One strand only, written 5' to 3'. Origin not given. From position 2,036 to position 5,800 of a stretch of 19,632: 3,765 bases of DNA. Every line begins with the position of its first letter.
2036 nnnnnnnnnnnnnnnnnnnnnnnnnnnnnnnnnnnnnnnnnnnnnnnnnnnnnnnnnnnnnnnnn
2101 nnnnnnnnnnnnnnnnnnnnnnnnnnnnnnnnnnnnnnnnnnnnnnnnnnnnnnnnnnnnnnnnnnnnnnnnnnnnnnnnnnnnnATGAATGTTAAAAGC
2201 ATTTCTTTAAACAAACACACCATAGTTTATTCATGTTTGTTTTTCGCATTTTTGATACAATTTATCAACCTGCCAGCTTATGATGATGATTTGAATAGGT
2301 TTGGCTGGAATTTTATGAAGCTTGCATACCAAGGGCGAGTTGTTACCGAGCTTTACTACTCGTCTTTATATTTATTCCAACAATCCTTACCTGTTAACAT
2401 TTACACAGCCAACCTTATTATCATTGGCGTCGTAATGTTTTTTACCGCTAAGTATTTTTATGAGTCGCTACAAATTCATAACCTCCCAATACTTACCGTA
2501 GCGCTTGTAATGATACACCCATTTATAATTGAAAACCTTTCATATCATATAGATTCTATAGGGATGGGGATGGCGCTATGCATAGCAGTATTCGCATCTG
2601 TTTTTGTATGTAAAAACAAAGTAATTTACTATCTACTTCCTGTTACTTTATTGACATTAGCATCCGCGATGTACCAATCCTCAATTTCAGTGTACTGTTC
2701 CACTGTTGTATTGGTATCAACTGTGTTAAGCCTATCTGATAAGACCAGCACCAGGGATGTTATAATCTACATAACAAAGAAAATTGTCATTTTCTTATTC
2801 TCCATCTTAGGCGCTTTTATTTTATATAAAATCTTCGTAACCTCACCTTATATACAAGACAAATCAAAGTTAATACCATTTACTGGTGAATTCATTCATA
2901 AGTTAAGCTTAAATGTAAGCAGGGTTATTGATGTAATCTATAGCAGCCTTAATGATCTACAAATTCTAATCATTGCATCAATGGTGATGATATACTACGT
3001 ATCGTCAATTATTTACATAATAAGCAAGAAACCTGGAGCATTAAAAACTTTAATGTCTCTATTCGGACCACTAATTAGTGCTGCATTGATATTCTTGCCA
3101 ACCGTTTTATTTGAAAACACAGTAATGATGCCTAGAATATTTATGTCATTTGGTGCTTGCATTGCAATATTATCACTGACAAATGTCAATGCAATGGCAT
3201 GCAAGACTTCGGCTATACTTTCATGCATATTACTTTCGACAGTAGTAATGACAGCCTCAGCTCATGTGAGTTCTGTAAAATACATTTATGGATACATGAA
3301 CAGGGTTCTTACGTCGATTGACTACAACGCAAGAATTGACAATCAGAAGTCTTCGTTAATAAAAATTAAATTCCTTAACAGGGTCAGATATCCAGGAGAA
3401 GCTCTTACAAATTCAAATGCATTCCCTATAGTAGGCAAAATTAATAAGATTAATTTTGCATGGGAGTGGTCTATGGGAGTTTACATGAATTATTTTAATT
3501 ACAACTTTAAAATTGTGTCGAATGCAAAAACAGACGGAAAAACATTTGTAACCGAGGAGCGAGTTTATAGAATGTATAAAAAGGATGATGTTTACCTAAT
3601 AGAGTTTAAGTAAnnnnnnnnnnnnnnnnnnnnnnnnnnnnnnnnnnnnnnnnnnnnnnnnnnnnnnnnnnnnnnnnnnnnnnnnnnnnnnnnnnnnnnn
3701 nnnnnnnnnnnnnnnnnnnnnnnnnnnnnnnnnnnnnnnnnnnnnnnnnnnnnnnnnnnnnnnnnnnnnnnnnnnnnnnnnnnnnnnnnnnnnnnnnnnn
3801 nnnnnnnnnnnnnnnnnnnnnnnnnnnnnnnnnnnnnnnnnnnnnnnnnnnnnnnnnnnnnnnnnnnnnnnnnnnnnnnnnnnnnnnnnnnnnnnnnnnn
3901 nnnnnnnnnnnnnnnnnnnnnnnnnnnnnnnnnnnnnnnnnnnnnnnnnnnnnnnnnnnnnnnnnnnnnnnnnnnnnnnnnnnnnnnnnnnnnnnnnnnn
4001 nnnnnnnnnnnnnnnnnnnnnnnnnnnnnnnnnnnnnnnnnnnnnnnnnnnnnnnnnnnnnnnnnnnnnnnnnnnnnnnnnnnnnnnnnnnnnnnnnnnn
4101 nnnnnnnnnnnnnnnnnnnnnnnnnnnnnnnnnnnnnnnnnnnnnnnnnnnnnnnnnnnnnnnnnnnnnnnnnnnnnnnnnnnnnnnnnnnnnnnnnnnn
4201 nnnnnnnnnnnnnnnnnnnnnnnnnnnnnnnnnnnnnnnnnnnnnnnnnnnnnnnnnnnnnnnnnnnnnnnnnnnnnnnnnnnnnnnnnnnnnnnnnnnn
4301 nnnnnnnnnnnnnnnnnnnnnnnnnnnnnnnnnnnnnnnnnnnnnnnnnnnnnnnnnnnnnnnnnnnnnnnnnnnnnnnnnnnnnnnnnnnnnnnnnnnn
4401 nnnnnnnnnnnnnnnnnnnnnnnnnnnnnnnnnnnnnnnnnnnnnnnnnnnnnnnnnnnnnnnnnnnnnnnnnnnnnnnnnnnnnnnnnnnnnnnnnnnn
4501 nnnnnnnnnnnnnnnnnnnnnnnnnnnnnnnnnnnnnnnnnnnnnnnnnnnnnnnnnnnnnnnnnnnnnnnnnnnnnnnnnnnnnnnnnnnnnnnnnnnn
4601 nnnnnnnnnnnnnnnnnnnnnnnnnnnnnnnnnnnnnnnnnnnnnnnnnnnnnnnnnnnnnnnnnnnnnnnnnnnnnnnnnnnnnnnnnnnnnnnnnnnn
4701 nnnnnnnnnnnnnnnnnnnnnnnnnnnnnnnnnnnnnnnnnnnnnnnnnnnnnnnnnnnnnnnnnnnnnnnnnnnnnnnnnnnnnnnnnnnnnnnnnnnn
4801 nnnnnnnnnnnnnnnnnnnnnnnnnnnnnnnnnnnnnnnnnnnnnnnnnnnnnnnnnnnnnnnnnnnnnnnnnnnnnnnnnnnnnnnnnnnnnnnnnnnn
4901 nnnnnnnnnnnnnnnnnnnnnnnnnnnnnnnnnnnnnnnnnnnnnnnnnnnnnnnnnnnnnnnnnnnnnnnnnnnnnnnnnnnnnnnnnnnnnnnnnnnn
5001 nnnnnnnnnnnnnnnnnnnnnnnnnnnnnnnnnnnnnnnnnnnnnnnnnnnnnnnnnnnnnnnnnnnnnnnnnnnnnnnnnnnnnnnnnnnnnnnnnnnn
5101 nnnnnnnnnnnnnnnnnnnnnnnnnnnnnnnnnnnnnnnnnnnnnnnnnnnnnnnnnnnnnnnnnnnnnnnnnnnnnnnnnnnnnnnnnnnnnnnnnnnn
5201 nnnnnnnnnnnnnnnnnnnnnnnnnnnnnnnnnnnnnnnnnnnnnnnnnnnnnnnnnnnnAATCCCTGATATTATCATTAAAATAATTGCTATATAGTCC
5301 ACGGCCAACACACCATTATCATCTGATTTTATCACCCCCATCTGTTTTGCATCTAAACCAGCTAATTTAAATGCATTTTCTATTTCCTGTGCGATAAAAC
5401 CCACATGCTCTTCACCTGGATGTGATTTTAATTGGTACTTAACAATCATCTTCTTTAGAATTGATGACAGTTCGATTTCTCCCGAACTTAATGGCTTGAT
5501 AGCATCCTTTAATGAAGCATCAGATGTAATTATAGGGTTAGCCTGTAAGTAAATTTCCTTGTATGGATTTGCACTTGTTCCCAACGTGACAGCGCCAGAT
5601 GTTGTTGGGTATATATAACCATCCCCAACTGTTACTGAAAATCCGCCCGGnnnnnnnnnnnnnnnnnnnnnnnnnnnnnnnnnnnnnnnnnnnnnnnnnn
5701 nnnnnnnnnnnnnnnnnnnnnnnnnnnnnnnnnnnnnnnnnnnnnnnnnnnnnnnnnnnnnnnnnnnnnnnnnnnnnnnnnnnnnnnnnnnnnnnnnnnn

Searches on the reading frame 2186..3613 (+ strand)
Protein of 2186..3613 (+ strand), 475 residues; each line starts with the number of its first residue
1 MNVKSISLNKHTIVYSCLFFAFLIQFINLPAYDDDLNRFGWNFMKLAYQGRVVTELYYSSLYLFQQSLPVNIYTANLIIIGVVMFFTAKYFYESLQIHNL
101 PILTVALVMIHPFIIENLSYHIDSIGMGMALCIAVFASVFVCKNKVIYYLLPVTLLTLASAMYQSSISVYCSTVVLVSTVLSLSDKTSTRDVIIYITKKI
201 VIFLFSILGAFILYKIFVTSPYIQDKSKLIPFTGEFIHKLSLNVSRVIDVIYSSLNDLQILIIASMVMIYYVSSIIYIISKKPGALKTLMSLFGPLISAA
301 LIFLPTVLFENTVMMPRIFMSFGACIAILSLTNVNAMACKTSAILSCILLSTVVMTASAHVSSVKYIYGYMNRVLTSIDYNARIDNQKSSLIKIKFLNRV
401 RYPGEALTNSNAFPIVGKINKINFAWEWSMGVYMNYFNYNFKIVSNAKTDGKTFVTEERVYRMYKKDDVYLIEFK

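Call 5: search_protein_families(library=pfam, proteins=[window:2186-3613:+], max_evalue=0.01)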
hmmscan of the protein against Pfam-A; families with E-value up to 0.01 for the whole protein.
window:2186-3613:+ (475 aa): 1 family
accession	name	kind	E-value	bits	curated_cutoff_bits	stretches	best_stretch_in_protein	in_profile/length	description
PF14264.12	Glucos_trans_II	-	1.2e-17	64.5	30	1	27-325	6-314/317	Glucosyl transferase GtrII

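Call 6: search_protein_families(library=phrogs, proteins=[window:2186-3613:+], max_evalue=0.01)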
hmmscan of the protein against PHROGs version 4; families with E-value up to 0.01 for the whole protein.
window:2186-3613:+ (475 aa): 2 families
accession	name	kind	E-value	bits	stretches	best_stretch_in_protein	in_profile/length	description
phrog_4829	-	moron, auxiliary metabolic gene and host takeover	2.4e-33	116.6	1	6-475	4-481/485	GtrC-like O-antigen conversion translocase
phrog_21875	-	moron, auxiliary metabolic gene and host takeover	0.0016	19.1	1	32-241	32-241/254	GtrC-like O-antigen conversion translocase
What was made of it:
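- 2186..3613 (+): gtrC (GtrII-type serotype-specific glucosyltransferase), 475 aa. PHROG 4829 'GtrC-like O-antigen conversion translocase', E = 2.4e-33 (calls 5, 6).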

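Call 20: search_protein_families(library=ncbifam, proteins=[window:2186-3613:+], max_evalue=1)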
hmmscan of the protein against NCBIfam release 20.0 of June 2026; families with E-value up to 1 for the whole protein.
window:2186-3613:+ (475 aa): 0 families

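Call 54: search_dna_similar(query=window:2186-3610:+, collection=phages, mode=protein, max_rows=15)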
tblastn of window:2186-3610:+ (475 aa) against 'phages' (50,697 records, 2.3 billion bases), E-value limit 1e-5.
Records with a match: 1; places in all: 1; records where one place covers at least 80% of the query: 0.
Best place of each record, by identity: <60% 1.
By first word of the organism name: Hafnia 1.
By host as written in the record: Hafnia paralvei 1.
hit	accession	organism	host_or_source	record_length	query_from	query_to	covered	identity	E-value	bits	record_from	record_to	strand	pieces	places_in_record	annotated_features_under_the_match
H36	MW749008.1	Hafnia phage vB_HpaM_Meifeng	Hafnia paralvei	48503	32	405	79%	24.7%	1e-8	64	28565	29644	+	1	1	putative glucosyltransferase domain-containing protein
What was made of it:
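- Tried and rejected: tblastn of GtrC against deposited phages found no Shigella serotype-converting phage relative, only a 25% hit in a Hafnia phage (call 54).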

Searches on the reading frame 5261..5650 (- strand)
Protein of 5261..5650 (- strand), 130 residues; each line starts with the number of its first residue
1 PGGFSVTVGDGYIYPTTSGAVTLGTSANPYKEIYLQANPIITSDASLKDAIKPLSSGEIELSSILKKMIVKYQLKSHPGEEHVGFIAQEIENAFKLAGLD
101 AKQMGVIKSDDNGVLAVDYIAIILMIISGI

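Call 56: search_solved_structures(query=window:5261-5650:-, max_evalue=1, show_alignments=5)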
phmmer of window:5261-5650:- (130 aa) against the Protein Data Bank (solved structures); distinct sequences matched with E-value up to 1: 7.
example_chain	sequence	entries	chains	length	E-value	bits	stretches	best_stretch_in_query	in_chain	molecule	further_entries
6eu4_A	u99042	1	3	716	6.4e-06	29.6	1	13-111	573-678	Tail spike protein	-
7y5s_A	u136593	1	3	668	0.0006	23.2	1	7-109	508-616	phage tail fiber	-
4uw8_A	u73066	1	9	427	0.004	20.6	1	10-109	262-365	L-SHAPED TAIL FIBER PROTEIN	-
3gw6_A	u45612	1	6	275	0.0073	19.7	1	14-99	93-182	Endo-N-acetylneuraminidase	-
6c8z_A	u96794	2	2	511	0.075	16.5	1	58-125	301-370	ADP-dependent phosphofructokinase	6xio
4jrf_A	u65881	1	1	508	0.2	15.1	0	89-122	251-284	putative cell adhesion protein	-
9vvr_A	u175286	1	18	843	0.54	13.7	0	8-109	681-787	Tail spike protein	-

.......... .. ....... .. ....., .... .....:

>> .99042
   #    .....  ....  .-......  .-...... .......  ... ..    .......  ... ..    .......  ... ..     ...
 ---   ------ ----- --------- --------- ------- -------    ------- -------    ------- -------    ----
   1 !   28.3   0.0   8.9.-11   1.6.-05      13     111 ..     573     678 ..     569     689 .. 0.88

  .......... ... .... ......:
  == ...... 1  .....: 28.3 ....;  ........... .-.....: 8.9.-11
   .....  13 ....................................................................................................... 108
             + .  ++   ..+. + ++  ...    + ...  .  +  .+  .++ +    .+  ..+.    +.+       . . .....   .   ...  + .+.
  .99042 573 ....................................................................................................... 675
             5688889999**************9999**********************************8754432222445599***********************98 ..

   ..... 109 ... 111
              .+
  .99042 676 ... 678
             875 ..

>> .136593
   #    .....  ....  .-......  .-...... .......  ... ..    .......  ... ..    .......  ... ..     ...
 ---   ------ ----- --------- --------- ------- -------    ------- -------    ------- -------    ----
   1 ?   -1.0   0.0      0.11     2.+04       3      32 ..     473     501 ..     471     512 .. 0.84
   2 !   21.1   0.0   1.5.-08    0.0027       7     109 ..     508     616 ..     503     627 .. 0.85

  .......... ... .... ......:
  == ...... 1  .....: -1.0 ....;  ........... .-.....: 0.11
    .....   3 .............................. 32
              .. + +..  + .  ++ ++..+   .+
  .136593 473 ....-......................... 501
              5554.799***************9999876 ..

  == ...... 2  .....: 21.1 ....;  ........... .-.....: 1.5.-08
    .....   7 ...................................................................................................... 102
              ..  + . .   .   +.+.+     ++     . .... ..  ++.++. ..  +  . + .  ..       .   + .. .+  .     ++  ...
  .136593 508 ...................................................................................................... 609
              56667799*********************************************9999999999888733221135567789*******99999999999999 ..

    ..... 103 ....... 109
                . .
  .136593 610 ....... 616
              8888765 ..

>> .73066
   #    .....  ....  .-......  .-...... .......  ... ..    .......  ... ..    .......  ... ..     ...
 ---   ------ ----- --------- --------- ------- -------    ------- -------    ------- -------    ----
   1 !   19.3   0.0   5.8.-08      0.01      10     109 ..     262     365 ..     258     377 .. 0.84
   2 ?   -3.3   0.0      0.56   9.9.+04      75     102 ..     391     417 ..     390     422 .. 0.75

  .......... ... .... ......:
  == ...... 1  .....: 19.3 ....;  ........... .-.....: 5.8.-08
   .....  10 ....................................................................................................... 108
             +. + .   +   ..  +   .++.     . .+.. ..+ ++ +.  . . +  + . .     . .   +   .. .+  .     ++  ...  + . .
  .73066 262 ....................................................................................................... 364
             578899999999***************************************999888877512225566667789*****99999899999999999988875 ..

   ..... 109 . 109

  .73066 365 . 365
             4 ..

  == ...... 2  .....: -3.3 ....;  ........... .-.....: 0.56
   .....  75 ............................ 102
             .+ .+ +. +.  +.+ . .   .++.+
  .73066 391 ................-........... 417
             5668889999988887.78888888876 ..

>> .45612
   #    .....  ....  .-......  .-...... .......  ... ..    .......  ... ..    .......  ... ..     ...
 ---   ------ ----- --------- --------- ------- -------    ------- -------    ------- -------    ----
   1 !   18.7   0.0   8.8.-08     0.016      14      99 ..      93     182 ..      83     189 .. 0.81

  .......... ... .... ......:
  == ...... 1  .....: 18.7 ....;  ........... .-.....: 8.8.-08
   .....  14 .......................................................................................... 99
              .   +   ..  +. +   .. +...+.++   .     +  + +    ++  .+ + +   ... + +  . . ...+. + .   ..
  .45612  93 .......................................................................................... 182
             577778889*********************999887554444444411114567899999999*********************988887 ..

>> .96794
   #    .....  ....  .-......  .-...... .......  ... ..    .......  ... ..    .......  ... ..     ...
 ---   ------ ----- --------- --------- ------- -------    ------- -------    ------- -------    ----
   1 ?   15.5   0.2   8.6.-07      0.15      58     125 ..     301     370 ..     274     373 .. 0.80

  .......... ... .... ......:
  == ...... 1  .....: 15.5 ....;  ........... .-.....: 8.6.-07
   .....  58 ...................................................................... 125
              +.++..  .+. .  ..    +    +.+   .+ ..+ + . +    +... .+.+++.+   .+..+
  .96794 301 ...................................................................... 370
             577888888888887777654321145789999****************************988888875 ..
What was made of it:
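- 5261..5524 (-): Peptidase_S74 intramolecular chaperone domain, residues 649-736 (9.5 kDa). Predicted nucleophile S649 (codon 5522-5524), K654 (codon 5507-5509), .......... at 5378-5407. Dyad alignment to 3gw6 and 4uw8 (call 56).
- On Peptidase_S74 intramolecular chaperone domain: They align to the S-to-A position and the Lys in 3gw6 and 4uw8, and to SDARxK in 6eu4 and 7y5s (call 56).
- Checked: In phmmer alignments to solved structures, S649 sits on the mutated nucleophile position of endoNF (3gw6, 'TANGERK') and of T5 pb1 (4uw8, 'TADARLK'), and K654 sits on their lysine (call 56).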
